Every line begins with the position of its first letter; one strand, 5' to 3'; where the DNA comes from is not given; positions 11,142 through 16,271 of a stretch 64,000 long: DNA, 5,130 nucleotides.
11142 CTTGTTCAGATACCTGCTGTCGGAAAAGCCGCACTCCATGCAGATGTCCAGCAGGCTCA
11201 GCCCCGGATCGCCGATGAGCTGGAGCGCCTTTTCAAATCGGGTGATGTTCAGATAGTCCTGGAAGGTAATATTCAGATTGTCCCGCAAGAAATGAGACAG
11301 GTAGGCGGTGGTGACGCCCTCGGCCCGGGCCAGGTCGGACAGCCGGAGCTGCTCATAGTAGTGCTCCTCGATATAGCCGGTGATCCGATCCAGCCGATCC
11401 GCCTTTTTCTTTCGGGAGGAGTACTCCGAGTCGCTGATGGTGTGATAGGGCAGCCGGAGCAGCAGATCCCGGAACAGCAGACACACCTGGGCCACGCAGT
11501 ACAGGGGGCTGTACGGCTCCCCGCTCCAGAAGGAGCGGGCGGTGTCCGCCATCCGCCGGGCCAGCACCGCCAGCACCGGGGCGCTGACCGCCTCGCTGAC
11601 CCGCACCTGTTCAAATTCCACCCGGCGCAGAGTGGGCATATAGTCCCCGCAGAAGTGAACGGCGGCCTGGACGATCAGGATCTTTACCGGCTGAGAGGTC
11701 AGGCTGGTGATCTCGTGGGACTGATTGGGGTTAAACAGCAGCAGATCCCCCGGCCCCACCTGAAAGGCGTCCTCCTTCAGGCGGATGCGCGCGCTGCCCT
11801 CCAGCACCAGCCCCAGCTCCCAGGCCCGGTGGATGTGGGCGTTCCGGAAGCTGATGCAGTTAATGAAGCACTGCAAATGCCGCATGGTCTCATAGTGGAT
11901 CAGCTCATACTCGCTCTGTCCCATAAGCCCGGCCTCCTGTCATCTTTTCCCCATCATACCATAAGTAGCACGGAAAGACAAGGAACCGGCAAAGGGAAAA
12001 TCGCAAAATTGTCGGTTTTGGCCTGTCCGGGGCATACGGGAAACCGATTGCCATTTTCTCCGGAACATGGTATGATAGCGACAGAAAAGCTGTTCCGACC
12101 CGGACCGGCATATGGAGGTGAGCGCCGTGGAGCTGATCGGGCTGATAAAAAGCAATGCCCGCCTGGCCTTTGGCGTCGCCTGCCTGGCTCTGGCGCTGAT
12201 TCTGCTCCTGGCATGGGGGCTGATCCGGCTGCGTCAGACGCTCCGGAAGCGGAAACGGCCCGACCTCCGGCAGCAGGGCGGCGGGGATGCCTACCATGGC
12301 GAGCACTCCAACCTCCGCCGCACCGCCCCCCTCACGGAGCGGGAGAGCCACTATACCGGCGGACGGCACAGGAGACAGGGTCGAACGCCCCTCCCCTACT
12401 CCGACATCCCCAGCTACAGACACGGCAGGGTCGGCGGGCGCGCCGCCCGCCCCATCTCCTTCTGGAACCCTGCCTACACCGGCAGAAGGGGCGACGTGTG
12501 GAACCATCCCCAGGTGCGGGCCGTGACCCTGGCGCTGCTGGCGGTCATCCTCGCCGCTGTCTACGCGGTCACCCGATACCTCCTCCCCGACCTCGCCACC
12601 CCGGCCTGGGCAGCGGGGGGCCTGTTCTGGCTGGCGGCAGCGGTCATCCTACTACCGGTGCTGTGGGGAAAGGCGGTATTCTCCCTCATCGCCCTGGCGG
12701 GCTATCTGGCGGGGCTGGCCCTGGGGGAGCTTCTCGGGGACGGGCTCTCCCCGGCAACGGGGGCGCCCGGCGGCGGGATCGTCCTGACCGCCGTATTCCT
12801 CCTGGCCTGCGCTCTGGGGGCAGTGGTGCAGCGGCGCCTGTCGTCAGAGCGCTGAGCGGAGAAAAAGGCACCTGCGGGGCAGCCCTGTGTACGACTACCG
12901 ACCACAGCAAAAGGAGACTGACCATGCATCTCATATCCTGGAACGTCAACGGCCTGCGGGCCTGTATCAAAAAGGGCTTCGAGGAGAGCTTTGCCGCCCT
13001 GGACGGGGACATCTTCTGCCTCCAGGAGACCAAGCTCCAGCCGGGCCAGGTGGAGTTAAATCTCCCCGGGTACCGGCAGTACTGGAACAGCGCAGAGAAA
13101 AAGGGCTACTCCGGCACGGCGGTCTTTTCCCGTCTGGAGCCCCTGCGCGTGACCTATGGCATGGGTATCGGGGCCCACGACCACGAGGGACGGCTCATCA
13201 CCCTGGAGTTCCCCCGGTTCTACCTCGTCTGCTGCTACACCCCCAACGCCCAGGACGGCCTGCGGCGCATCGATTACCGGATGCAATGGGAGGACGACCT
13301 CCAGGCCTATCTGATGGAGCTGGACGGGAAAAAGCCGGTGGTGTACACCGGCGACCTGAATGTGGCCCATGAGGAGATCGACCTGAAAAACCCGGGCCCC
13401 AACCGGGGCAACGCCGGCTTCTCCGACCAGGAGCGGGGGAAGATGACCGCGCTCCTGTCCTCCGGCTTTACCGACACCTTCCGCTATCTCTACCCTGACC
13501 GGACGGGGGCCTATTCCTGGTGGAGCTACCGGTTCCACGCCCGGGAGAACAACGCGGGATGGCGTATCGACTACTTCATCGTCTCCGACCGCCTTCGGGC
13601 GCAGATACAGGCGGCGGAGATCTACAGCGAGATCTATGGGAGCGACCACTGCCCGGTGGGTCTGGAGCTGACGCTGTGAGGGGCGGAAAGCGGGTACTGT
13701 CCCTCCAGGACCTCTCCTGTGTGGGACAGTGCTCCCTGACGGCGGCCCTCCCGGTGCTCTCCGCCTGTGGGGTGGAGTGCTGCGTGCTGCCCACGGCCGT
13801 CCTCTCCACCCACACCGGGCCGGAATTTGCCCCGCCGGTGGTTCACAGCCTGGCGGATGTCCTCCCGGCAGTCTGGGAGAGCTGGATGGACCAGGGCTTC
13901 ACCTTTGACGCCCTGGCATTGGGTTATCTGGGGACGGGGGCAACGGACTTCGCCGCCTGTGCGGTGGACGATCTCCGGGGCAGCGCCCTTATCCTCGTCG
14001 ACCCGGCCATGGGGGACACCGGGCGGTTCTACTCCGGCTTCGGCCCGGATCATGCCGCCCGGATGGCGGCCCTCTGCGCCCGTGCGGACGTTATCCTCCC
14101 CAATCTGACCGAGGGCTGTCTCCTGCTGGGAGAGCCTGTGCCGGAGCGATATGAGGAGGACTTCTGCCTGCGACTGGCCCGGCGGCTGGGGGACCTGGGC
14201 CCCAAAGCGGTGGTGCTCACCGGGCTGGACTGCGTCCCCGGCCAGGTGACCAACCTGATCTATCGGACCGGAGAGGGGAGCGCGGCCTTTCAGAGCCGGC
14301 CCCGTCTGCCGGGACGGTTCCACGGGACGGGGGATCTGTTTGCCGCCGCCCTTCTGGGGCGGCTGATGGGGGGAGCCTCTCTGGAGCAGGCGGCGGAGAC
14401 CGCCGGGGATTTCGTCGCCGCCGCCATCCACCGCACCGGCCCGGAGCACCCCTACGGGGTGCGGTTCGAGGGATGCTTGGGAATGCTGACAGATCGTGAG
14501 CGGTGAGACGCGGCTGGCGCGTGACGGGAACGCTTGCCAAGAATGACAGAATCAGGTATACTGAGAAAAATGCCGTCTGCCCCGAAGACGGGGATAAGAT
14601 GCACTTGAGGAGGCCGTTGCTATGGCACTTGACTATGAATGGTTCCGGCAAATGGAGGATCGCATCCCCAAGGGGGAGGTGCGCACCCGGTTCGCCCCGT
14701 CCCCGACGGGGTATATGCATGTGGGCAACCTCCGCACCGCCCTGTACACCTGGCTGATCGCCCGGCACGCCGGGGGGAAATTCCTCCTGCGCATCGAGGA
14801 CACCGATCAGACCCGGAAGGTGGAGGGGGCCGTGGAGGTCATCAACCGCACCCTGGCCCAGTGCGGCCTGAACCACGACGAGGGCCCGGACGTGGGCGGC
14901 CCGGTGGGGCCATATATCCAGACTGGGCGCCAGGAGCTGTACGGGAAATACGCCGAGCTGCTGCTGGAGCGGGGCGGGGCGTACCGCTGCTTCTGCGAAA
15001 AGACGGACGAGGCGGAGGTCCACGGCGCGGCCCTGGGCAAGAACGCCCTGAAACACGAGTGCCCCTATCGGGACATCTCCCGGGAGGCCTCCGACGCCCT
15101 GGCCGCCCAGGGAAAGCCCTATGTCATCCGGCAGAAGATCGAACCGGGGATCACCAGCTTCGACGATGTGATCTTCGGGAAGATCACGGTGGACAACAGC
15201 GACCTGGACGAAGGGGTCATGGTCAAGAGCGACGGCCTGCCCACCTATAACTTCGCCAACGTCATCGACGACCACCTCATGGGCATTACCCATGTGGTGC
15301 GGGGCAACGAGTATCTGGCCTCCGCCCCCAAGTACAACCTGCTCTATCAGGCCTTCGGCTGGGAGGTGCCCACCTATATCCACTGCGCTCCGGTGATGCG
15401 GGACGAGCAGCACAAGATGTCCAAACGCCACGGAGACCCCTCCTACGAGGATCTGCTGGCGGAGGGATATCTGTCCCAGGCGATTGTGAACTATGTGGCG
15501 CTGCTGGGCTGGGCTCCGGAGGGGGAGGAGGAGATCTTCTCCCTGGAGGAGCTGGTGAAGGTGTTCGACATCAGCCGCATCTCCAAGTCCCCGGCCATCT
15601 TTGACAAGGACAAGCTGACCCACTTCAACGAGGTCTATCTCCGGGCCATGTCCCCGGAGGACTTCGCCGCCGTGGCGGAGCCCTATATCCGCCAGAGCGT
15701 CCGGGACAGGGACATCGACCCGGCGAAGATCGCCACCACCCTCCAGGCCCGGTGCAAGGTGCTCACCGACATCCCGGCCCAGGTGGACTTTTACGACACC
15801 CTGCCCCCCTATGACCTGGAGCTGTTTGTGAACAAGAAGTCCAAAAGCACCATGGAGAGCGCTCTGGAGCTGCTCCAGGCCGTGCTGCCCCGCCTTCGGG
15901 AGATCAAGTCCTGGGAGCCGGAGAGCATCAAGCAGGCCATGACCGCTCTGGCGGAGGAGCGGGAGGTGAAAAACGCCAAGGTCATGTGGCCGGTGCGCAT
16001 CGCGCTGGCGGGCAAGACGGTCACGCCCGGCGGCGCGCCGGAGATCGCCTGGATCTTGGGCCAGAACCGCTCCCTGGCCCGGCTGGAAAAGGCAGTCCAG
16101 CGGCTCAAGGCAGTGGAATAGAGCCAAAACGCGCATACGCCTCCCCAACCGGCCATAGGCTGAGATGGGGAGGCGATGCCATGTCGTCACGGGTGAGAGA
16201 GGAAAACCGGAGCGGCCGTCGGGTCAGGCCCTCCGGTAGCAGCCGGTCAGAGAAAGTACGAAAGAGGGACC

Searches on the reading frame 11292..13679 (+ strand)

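Call 93: search_protein_families(library=pfam, proteins=[window:11292-13679:+], max_evalue=0.00001)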
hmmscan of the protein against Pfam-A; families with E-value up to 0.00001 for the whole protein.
window:11292-13679:+ (795 aa): 1 family
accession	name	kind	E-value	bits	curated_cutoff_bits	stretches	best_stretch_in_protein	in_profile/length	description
PF03372.29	Exo_endo_phos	-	7.1e-32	111.3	24.5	1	548-786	1-225/225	Endonuclease/Exonuclease/phosphatase family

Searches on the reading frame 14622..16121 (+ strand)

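Call 93: search_protein_families(library=pfam, proteins=[window:14622-16121:+], max_evalue=0.00001)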
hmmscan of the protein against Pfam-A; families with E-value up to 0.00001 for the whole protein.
window:14622-16121:+ (499 aa): 2 families
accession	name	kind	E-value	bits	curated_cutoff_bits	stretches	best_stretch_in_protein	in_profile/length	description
PF00749.27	tRNA-synt_1c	-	3.6e-90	302.5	23.4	1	19-333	1-313/314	tRNA synthetases class I (E and Q), catalytic domain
PF19269.4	Anticodon_2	-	4.6e-40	137.7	23.6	1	348-491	2-140/141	Anticodon binding domain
